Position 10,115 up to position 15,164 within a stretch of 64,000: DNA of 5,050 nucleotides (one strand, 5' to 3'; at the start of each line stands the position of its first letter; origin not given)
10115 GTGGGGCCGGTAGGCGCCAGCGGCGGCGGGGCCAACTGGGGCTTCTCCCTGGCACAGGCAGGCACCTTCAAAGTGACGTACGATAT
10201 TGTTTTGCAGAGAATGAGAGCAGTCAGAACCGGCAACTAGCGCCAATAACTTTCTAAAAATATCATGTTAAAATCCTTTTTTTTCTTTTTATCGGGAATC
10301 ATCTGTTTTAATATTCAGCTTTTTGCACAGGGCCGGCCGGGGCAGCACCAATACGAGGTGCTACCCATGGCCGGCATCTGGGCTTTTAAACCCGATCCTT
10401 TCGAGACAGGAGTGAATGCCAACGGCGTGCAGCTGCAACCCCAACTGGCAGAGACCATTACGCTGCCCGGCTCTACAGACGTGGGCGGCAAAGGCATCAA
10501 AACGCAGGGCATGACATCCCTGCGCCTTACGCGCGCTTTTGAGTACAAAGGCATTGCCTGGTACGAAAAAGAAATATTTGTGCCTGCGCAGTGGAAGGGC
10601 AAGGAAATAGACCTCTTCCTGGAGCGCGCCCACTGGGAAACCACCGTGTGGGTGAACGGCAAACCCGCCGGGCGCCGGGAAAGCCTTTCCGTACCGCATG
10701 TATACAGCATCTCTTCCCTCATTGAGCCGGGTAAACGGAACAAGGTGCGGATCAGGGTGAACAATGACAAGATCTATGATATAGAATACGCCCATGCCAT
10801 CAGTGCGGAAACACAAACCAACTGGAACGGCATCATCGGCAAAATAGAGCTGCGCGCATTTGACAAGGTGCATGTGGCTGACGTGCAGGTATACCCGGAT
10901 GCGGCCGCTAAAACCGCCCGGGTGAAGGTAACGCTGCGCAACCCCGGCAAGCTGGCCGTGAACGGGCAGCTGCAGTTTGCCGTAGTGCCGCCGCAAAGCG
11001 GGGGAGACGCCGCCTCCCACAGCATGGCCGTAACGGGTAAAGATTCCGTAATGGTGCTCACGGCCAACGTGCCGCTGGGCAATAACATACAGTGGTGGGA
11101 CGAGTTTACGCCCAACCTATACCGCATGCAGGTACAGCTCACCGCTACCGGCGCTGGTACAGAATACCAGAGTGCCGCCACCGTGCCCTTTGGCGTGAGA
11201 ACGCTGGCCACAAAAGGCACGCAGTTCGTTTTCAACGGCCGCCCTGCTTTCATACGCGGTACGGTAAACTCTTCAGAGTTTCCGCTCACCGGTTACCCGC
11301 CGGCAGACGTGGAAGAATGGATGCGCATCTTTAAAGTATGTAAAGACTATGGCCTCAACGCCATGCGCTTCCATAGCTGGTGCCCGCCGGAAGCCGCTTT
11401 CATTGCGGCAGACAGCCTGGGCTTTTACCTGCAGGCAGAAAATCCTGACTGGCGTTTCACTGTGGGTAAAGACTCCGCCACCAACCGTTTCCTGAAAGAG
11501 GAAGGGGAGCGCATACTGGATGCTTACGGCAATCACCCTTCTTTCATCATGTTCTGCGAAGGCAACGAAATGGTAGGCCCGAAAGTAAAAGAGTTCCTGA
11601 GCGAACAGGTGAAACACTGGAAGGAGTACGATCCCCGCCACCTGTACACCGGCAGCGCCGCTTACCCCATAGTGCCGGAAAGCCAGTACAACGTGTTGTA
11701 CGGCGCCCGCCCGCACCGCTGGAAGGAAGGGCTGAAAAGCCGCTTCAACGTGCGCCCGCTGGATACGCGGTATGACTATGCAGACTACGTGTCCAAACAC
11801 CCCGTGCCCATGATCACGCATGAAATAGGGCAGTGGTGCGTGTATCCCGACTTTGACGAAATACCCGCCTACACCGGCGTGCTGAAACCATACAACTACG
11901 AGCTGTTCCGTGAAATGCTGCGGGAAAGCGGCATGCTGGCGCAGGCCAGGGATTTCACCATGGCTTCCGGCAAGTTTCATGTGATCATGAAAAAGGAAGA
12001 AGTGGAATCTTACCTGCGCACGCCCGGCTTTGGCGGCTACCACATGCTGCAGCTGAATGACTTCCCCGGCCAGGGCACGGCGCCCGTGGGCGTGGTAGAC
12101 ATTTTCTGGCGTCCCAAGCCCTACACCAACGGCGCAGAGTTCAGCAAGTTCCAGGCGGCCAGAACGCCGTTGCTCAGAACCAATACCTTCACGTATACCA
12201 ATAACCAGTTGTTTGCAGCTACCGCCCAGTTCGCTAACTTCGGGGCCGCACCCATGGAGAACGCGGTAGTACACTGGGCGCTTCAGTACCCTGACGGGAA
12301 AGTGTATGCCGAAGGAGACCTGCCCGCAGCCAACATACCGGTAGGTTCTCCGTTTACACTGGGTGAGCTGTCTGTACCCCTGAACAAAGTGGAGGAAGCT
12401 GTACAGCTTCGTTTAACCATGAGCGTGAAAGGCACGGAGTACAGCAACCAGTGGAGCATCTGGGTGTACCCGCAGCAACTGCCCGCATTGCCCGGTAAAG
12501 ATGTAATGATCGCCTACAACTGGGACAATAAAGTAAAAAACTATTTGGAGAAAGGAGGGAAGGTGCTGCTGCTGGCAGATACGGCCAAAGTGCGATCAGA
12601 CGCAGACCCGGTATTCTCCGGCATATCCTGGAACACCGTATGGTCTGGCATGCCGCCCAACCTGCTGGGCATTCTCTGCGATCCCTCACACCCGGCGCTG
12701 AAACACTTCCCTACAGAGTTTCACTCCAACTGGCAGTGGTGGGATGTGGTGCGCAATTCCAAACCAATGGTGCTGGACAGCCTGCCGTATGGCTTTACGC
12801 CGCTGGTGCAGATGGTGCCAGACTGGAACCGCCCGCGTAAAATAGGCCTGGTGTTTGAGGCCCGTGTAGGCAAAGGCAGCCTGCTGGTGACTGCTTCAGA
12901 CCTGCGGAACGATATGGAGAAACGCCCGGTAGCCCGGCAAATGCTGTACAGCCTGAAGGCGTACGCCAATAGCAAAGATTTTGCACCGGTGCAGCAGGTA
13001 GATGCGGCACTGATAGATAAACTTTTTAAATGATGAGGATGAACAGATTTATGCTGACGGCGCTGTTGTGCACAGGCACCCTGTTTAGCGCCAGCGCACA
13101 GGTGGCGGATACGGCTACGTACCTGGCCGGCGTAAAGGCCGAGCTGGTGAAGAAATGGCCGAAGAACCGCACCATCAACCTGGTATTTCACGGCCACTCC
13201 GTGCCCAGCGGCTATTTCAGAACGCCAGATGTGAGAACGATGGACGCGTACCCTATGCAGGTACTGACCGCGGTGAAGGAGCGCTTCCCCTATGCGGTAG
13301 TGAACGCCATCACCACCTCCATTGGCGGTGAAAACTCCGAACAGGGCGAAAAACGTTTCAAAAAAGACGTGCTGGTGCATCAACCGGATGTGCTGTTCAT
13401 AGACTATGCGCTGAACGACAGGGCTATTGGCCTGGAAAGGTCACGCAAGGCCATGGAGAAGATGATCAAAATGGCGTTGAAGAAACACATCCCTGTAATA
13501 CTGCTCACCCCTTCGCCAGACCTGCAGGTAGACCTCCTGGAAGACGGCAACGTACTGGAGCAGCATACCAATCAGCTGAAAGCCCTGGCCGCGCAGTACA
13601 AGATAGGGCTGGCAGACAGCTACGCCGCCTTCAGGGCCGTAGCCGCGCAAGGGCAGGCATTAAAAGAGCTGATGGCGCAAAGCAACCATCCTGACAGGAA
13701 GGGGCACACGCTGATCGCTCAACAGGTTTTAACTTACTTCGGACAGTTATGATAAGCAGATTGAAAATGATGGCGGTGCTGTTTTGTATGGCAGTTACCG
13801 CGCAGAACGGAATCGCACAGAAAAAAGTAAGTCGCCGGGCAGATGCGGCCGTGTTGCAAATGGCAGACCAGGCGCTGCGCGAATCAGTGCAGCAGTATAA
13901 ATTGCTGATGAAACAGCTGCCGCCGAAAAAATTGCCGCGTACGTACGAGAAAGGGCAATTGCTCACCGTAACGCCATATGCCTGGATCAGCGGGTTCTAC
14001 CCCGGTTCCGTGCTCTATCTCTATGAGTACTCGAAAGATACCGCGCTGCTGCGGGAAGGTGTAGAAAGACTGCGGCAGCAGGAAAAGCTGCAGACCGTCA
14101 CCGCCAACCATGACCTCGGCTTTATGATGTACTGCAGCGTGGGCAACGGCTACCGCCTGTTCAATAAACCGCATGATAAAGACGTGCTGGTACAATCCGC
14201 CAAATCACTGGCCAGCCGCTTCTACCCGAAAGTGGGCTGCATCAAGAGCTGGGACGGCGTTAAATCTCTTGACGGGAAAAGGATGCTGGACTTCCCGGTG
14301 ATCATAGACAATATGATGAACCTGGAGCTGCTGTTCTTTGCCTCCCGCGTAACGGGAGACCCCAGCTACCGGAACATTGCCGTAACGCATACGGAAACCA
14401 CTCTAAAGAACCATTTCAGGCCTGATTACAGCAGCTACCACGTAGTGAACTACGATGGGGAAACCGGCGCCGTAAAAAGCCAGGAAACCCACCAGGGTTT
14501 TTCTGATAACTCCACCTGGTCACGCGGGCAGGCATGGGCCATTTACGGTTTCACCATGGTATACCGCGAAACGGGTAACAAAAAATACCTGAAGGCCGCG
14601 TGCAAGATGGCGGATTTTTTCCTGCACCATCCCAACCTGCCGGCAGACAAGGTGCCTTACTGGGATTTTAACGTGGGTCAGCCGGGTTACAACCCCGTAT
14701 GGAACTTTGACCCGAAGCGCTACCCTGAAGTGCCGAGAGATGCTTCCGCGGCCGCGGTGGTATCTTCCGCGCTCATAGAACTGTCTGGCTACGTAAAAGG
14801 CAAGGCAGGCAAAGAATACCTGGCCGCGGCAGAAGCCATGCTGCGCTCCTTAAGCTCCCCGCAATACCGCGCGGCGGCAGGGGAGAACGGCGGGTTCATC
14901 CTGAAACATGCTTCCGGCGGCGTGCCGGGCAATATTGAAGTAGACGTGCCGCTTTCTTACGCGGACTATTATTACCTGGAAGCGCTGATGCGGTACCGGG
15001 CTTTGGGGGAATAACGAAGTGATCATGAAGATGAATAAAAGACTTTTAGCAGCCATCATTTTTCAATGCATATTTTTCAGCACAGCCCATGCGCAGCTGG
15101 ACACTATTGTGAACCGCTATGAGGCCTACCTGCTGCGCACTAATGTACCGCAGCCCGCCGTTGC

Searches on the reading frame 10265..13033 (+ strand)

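Call 15: search_protein_families(library=pfam, proteins=[window:10265-13033:+], max_evalue=0.001)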
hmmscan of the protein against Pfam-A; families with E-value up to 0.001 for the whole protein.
window:10265-13033:+ (922 aa): 4 families
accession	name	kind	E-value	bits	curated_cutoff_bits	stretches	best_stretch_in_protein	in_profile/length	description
PF02837.24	Glyco_hydro_2_N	-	1.8e-12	48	28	1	35-166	4-134/169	Glycosyl hydrolases family 2, sugar binding domain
PF00703.27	Glyco_hydro_2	-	1.9e-10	41.9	23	1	202-312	1-109/109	Glycosyl hydrolases family 2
PF22666.2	Glyco_hydro_2_N2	-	0.00027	21.5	27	1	98-179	50-131/167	Glycosyl hydrolase 2 galactose-binding domain-like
PF02836.23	Glyco_hydro_2_C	-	0.00058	19.5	21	0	316-459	3-156/302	Glycosyl hydrolases family 2, TIM barrel domain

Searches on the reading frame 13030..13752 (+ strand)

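Call 15: search_protein_families(library=pfam, proteins=[window:13030-13752:+], max_evalue=0.001)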
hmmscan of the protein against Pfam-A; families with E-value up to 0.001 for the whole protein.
window:13030-13752:+ (240 aa): 1 family
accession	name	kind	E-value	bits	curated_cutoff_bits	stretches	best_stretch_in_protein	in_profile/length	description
PF13472.12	Lipase_GDSL_2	-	9.6e-15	56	32.9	1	55-227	3-177/178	GDSL-like Lipase/Acylhydrolase family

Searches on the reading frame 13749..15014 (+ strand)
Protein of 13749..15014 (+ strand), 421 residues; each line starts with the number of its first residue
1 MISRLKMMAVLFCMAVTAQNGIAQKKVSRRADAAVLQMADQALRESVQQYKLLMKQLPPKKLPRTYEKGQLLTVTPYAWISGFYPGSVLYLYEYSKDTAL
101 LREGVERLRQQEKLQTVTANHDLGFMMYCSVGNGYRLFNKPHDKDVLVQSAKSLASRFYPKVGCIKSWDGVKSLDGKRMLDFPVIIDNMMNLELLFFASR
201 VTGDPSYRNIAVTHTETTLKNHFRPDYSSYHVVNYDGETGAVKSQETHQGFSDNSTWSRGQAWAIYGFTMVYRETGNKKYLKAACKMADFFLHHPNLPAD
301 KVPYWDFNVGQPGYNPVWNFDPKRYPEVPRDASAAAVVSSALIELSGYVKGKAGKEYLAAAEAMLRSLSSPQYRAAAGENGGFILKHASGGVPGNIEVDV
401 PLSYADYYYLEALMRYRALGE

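Call 15: search_protein_families(library=pfam, proteins=[window:13749-15014:+], max_evalue=0.001)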
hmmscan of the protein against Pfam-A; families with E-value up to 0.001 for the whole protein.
window:13749-15014:+ (421 aa): 1 family
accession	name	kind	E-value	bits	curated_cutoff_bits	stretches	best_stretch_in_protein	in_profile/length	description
PF07470.19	Glyco_hydro_88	-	6.3e-07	29.1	26.6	1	77-274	27-216/352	Glycosyl Hydrolase Family 88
